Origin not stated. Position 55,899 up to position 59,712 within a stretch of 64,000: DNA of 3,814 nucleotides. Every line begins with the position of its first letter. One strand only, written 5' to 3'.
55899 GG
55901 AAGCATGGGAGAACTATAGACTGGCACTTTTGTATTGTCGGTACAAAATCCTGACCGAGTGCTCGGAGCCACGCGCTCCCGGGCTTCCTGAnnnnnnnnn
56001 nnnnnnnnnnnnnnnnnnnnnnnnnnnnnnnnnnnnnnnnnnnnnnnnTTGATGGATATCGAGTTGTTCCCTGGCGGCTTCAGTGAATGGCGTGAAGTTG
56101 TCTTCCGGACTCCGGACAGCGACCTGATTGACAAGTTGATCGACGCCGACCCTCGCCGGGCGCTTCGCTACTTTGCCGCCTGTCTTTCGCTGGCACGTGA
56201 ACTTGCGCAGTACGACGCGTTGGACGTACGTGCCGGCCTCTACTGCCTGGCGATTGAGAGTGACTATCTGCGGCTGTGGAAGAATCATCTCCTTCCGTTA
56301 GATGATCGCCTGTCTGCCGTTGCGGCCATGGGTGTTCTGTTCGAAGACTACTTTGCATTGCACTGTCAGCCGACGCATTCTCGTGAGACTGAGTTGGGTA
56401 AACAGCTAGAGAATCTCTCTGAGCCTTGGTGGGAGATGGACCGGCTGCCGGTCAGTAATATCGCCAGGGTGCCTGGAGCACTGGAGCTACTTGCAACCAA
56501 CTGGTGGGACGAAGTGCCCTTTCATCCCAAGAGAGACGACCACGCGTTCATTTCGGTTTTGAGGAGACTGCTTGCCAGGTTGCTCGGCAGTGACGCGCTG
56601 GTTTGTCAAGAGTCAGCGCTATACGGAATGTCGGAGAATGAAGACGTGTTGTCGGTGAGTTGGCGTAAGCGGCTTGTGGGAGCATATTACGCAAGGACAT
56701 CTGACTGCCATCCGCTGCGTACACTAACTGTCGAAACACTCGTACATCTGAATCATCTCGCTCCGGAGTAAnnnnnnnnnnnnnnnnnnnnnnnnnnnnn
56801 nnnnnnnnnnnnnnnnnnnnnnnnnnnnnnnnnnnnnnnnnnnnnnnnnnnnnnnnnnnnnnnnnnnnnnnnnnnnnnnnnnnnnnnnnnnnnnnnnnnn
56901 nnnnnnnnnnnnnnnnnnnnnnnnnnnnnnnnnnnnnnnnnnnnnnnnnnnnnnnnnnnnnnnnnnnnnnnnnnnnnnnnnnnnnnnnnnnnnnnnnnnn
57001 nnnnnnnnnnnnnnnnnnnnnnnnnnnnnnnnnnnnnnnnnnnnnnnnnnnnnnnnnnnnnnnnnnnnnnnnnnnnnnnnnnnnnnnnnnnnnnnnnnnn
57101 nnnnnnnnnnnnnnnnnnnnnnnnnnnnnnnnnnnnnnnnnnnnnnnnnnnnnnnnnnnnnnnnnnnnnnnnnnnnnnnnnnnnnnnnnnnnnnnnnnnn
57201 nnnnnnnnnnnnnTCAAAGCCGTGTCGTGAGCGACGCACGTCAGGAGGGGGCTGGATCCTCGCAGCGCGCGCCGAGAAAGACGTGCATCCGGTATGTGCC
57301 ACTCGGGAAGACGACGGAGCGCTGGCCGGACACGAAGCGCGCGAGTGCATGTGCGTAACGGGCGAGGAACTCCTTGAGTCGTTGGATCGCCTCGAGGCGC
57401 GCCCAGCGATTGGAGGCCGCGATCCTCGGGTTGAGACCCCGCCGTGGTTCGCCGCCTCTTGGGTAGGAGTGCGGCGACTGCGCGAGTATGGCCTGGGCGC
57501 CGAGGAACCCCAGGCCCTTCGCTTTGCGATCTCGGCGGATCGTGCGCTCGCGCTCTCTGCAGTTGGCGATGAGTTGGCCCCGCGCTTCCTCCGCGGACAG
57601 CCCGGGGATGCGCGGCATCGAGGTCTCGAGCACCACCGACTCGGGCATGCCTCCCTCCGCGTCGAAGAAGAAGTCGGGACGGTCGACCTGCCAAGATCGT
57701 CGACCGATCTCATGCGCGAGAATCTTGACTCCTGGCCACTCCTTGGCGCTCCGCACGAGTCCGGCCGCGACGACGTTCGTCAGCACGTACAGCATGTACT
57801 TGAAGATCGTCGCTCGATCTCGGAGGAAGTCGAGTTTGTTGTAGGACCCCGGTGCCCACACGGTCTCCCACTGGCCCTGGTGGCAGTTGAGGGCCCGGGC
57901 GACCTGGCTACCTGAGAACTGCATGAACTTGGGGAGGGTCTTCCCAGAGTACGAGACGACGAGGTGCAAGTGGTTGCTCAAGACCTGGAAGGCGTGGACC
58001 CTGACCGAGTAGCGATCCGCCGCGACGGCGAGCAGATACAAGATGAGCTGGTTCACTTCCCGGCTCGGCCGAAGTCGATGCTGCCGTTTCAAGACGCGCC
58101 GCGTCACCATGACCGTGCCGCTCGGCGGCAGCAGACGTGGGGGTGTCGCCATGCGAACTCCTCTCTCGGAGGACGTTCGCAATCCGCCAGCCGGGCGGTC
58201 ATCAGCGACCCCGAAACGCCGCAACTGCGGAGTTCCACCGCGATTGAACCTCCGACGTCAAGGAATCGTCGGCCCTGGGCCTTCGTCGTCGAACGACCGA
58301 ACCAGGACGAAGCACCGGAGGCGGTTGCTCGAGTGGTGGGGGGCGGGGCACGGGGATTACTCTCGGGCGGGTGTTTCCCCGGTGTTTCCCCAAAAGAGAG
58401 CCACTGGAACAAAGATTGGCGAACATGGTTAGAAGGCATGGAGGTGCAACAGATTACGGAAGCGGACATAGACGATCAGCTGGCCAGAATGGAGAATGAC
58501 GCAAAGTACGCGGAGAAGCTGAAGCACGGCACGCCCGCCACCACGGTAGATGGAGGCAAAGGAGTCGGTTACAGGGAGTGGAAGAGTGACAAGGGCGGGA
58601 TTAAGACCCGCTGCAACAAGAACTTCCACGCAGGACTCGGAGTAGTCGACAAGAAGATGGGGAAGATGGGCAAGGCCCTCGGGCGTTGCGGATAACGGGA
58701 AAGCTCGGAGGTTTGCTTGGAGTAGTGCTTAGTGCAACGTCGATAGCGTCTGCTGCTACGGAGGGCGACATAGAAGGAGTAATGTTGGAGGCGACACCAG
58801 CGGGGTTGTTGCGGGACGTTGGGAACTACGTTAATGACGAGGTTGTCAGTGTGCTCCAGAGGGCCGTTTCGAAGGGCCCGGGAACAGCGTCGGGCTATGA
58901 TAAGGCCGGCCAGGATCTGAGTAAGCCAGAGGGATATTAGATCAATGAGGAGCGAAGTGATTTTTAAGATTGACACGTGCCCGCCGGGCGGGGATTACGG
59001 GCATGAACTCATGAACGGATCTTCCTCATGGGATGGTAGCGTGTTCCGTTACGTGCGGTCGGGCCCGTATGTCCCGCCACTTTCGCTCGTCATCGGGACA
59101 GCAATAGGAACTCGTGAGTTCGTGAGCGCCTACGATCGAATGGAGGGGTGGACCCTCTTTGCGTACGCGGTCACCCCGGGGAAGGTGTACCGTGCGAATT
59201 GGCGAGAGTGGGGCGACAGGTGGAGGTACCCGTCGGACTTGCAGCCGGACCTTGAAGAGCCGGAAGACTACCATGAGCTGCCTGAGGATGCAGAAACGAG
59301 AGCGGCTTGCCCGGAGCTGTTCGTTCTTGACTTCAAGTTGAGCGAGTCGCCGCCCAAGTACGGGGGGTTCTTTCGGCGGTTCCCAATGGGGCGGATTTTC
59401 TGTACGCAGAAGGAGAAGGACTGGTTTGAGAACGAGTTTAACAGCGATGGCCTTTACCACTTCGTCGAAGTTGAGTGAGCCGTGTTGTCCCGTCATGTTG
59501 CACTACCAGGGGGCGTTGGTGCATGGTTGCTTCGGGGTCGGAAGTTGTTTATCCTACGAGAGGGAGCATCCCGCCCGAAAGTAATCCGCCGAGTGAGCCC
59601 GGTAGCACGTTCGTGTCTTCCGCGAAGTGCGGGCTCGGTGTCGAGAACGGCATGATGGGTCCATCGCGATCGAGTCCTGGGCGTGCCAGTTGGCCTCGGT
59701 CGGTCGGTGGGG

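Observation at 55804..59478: Lower-GC cargo ORFs sandwiched between IS copies: candidate horizontally acquired cassettes (toxin/immunity-like?)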

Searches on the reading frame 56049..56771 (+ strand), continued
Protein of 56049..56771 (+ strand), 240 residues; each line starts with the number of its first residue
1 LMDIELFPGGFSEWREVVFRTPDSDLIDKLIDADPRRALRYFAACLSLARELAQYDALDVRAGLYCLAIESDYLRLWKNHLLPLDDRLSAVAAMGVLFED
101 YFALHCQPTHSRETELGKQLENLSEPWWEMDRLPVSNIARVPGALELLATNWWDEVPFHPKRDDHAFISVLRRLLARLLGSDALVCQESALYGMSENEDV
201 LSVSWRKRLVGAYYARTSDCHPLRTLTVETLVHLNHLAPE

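Call 68: search_protein_families(library=pfam, proteins=[L033:5442-6653:+, L034:5035-6666:+, L054:4416-5936:+, L052:2824-3735:+, L037:6672-7697:+, L071:6682-7707:+, L069:5345-5983:+, L059:5296-5967:+, L033:6672-9242:+, L084:6800-9358:+], max_evalue=0.01)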
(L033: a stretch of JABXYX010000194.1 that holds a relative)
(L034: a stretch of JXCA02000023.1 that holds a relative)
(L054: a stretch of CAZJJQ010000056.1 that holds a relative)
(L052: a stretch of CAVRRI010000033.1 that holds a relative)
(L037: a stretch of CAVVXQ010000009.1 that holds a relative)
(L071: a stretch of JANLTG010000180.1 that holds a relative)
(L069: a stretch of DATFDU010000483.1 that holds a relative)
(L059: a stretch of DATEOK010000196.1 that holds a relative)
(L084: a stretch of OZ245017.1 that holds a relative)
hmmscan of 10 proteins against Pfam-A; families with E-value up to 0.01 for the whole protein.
L033:5442-6653:+ (404 aa): 8 families
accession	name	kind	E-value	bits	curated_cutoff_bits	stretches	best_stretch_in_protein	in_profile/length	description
PF12799.13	LRR_4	-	1.9e-23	82.4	27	4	84-124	1-42/44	Leucine Rich repeats (2 copies)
PF13855.12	LRR_8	-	8.3e-09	35.5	27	3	66-118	5-61/61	Leucine rich repeat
PF14580.12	LRR_9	-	4.5e-07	30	30.5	1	83-165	41-128/175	Leucine-rich repeat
PF23211.1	LRR_LRWD1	-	1.1e-05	25.7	28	1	80-164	18-100/190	Leucine-rich repeat and WD repeat-containing protein 1, LRR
PF13516.12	LRR_6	-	5.8e-05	23.3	23.4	0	83-98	2-17/24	Leucine Rich repeat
PF23598.1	LRR_14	-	0.00059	19.1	40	1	80-177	66-165/353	Leucine-rich repeat region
PF00560.39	LRR_1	-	0.0014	18.8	20.6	0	85-103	1-21/23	Leucine Rich Repeat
PF23952.1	LRR_EndoS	-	0.0021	18.7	27.9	0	88-175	27-112/116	Endo-beta-N-acetylglucosaminidase EndoS LRR domain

L034:5035-6666:+ (544 aa): 6 families
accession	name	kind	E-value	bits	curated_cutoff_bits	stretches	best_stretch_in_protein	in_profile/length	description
PF12799.13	LRR_4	-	6e-38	128.4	27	7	111-152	1-43/44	Leucine Rich repeats (2 copies)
PF13855.12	LRR_8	-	8.6e-16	57.9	27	2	220-258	21-61/61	Leucine rich repeat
PF23952.1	LRR_EndoS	-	6e-10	39.8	27.9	2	70-164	27-115/116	Endo-beta-N-acetylglucosaminidase EndoS LRR domain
PF25019.1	LRR_R13L1-DRL21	-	6.3e-09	36.3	27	2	124-185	63-125/127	R13L1/DRL21 LRRs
PF14580.12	LRR_9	-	8.3e-09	35.7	30.5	1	208-305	25-128/175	Leucine-rich repeat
PF23211.1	LRR_LRWD1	-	1.4e-05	25.4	28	1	213-304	11-100/190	Leucine-rich repeat and WD repeat-containing protein 1, LRR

L054:4416-5936:+ (507 aa): 0 families

L052:2824-3735:+ (304 aa): 0 families

L037:6672-7697:+ (342 aa): 7 families
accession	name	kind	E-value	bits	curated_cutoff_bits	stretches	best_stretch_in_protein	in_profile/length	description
PF01170.24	UPF0020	-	2.7e-31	109.2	22.3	1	171-311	1-169/197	RMKL-like, methyltransferase domain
PF13649.12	Methyltransf_25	-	2.3e-08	35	27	1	203-273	2-76/97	Methyltransferase domain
PF13847.12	Methyltransf_31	-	2.9e-08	33.9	27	1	200-310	5-113/145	Methyltransferase domain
PF08241.18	Methyltransf_11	-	4.4e-06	27.7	21.2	1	203-273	1-70/95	Methyltransferase domain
PF06325.19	PrmA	-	9e-06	25.8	22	1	197-270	160-233/296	Ribosomal protein L11 methyltransferase (PrmA)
PF05175.20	MTS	-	1.5e-05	25.1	23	1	192-308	25-140/170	Methyltransferase small domain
PF02384.22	N6_Mtase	-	0.0092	15.8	20.4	0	187-277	35-139/311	N-6 DNA Methylase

L071:6682-7707:+ (342 aa): 9 families
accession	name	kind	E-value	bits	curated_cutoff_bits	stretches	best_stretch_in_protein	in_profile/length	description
PF08240.17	ADH_N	-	4.7e-25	88.3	23.5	1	24-131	1-101/104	Alcohol dehydrogenase GroES-like domain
PF00107.32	ADH_zinc_N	-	1e-20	74.4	31.8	1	171-301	1-128/129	Zinc-binding dehydrogenase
PF16912.11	Glu_dehyd_C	-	6.8e-08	32.7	34.9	1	161-324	31-198/211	Glucose dehydrogenase C-terminus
PF13602.12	ADH_zinc_N_2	-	5.7e-05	24.5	27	1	224-308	17-106/134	Zinc-binding dehydrogenase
PF03435.24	Sacchrp_dh_NADP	-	0.0017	19.1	25.1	1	164-257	1-94/129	Saccharopine dehydrogenase NADP binding domain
PF01262.27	AlaDh_PNT_C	-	0.002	18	23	1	162-207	29-74/214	Alanine dehydrogenase/PNT, C-terminal domain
PF07992.20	Pyr_redox_2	-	0.0022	17.9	26.1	1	159-197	142-178/291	Pyridine nucleotide-disulphide oxidoreductase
PF02254.24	TrkA_N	-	0.0038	18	23.8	1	164-248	1-80/116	TrkA-N domain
PF01189.24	Methyltr_RsmB-F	-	0.0089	16.1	27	0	157-240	5-90/199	16S rRNA methyltransferase RsmB/F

L069:5345-5983:+ (213 aa): 1 family
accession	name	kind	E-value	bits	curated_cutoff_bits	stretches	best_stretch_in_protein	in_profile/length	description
PF00730.31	HhH-GPD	-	3.1e-14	53.7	26.2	1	53-194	2-108/108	HhH-GPD superfamily base excision DNA repair protein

L059:5296-5967:+ (224 aa): 0 families

L033:6672-9242:+ (857 aa): 4 families
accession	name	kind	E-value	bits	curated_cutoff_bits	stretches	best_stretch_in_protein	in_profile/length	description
PF16542.10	PNKP_ligase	-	2.9e-187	622.9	28.2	1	475-852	1-377/377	PNKP adenylyltransferase domain, ligase domain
PF13671.12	AAA_33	-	3.8e-27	95.8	27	1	10-139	1-138/143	AAA domain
PF00149.33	Metallophos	-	1.6e-14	55.2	21.5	1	181-376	2-189/191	Calcineurin-like phosphoesterase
PF08433.16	KTI12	-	0.00012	22.2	22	1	9-124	2-124/271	Chromatin associated protein KTI12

L084:6800-9358:+ (853 aa): 2 families
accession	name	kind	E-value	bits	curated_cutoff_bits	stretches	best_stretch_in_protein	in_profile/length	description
PF02687.27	FtsX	-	8.5e-33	113.4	25.5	2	266-390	3-120/120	FtsX-like permease C-terminal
PF12704.14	MacB_PCD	-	2.5e-21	77.3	27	2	21-224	1-193/207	MacB-like periplasmic core domain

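Call 86: fold_search(model_id=the predicted structure, library=viral)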
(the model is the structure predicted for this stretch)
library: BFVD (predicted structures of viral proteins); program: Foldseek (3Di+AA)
matches with E <= 10: 219; with E <= 0.001: 0
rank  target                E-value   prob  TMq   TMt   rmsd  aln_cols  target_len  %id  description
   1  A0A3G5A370            6.6e-01  0.14  0.22  0.20  19.6       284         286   15  Tetratricopeptide repeat protein [Harvfovirus sp.]
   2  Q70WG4                9.0e-01  0.16  0.22  0.05  18.2       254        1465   11  Polyprotein (Fragment) [Barley yellow mosaic virus]
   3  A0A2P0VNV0            9.0e-01  0.08  0.15  0.12  19.9       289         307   13  Uncharacterized protein [Tetraselmis virus 1]
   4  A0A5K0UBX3            9.0e-01  0.08  0.15  0.12  15.1       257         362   13  Phosphatases II [Yasminevirus sp. GU-2018]
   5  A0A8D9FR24            9.8e-01  0.15  0.24  0.15  14.7       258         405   13  Putative mannosyl-3-phosphoglycerate synthase [uncultured marine phage]
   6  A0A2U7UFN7            1.1e+00  0.12  0.21  0.21  16.3       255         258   16  Uncharacterized protein [Pandoravirus macleodensis]
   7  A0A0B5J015            1.1e+00  0.08  0.16  0.13  13.2       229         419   15  Ankyrin repeat protein [Pandoravirus inopinatum]
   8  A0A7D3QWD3            1.2e+00  0.16  0.25  0.17  13.8       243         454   10  U-box domain-containing protein [Fadolivirus FV1/VV64]
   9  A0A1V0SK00            1.2e+00  0.06  0.14  0.08  20.5       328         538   11  RING finger domain protein [Klosneuvirus KNV1]
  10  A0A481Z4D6            1.3e+00  0.09  0.21  0.16  18.7       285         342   12  Uncharacterized protein [Pithovirus LCPAC101]
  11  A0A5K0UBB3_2          1.3e+00  0.09  0.20  0.07  20.0       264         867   13  Uncharacterized protein [Yasminevirus sp. GU-2018]
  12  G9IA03                1.4e+00  0.06  0.13  0.09  27.9       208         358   11  (no name in the UniProt tables at hand)
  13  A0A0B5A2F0            1.5e+00  0.13  0.27  0.16  18.3       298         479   10  (no name in the UniProt tables at hand)
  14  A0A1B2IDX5            1.5e+00  0.10  0.19  0.18  18.2       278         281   11  Uncharacterized protein [Erwinia phage vB_EamM_Kwan]
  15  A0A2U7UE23            1.5e+00  0.06  0.13  0.09  23.1       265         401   14  Ankyrin repeat incomplete domain containing protein [Pandoravirus neocaledonia]
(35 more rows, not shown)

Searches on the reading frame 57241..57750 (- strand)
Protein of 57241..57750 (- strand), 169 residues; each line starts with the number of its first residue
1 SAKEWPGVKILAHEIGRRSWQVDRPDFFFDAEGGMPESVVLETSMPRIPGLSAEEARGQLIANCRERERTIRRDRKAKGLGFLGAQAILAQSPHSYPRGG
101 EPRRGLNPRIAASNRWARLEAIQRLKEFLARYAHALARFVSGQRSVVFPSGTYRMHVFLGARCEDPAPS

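Call 87: search_protein_families(library=pfam, proteins=[window:57241-57750:-], max_evalue=0.05)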
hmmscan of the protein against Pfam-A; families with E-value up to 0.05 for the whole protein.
window:57241-57750:- (169 aa): 0 families

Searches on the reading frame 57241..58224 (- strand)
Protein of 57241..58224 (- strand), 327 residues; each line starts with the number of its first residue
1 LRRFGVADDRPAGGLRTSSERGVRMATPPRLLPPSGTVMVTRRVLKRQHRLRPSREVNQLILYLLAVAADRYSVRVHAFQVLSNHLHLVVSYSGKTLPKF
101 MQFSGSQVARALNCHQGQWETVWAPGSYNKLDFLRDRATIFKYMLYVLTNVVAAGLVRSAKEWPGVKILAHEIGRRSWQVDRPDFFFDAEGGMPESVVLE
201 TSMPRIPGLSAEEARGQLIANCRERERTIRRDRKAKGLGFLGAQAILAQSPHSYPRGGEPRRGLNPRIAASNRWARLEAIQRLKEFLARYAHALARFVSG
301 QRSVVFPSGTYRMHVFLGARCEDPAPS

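Call 5: search_protein_families(library=pfam, proteins=[window:57241-58224:-], max_evalue=0.1)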
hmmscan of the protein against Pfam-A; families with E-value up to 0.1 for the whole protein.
window:57241-58224:- (327 aa): 1 family
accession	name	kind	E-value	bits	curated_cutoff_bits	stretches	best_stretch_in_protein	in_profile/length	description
PF01797.21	Y1_Tnp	-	0.00069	20.2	23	1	55-123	22-92/121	Transposase IS200 like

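Call 8: search_protein_families(library=ncbifam, proteins=[window:57241-58224:-], max_evalue=0.1)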
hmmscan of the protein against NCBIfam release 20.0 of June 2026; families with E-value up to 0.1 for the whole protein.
window:57241-58224:- (327 aa): 2 families
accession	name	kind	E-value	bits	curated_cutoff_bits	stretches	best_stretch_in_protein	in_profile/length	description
NF047646.1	REP_Tyr_transpos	equivalog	2.2e-12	47.1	80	1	33-164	7-144/146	REP-associated tyrosine transposase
NF033573.1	transpos_IS200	equivalog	0.005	17.1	55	1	56-127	29-107/126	IS200/IS605 family transposase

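Call 9: search_protein_families(library=padloc, proteins=[window:57241-58224:-], max_evalue=0.1)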
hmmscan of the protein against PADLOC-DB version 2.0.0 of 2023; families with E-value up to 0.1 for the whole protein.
window:57241-58224:- (327 aa): 0 families

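Call 10: search_protein_families(library=phrogs, proteins=[window:57241-58224:-], max_evalue=0.1)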
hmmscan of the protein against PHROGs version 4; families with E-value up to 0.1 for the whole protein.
window:57241-58224:- (327 aa): 0 families

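Call 61: search_dna_similar(query=window:57241-58224:-, collection=plasmids, mode=protein, max_rows=15)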
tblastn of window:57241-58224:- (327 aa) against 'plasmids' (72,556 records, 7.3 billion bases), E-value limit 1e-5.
Records with a match: 3; places in all: 3; records where one place covers at least 80% of the query: 0.
Best place of each record, by identity: <60% 3.
By first word of the organism name: Skermanella 3.
By predicted mobility (MOB-suite, as given by PLSDB): non-mobilizable 2; mobilizable 1.
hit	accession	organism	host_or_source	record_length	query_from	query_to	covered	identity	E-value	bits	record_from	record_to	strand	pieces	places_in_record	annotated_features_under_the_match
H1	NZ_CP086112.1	Skermanella rosea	single cell,hydrocarbon-contaminated ...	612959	25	177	47%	31.2%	2e-8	63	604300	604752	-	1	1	transposase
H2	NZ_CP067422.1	Skermanella sp. TT6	Homo sapiens,single cell,skin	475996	25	177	47%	31.0%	4e-8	62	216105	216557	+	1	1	transposase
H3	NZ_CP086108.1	Skermanella mucosa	single cell,crude oil contaminated ...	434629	25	164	43%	31.9%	1e-7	61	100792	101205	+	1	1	transposase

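Call 62: find_related_loci(query=window:57241-58224:-, collection=metagenome_contigs, flank=6000)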
Query window:57241-58224:- (327 aa) in metagenome_contigs; peptide patterns used: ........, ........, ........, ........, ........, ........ (x = any residue, [..] = any of these).
143 stretches matched a pattern, but none encodes a relative of the query by tblastn (E <= 1e-3).

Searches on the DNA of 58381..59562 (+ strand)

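Call 83: search_dna_similar(query=window:58381-59562:+, collection=plasmids, mode=distant, max_rows=10)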
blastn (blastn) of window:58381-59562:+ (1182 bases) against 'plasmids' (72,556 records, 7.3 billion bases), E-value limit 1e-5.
No match.

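Call 85: search_dna_similar(query=window:58381-59562:+, collection=phages, mode=distant, max_rows=10)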
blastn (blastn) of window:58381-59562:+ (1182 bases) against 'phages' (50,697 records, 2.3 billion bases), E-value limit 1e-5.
No match.

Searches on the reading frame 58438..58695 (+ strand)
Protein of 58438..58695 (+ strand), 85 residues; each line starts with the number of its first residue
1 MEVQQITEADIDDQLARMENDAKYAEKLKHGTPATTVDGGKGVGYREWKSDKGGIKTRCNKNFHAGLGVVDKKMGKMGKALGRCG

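Call 5: search_protein_families(library=pfam, proteins=[window:58438-58695:+], max_evalue=0.1)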
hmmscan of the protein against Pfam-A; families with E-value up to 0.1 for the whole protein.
window:58438-58695:+ (85 aa): 0 families

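Call 8: search_protein_families(library=ncbifam, proteins=[window:58438-58695:+], max_evalue=0.1)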
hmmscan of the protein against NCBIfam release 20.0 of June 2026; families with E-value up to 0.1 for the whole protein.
window:58438-58695:+ (85 aa): 0 families

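Call 9: search_protein_families(library=padloc, proteins=[window:58438-58695:+], max_evalue=0.1)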
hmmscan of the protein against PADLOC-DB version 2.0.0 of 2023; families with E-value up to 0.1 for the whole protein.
window:58438-58695:+ (85 aa): 0 families

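Call 10: search_protein_families(library=phrogs, proteins=[window:58438-58695:+], max_evalue=0.1)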
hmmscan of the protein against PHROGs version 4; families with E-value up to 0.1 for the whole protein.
window:58438-58695:+ (85 aa): 0 families
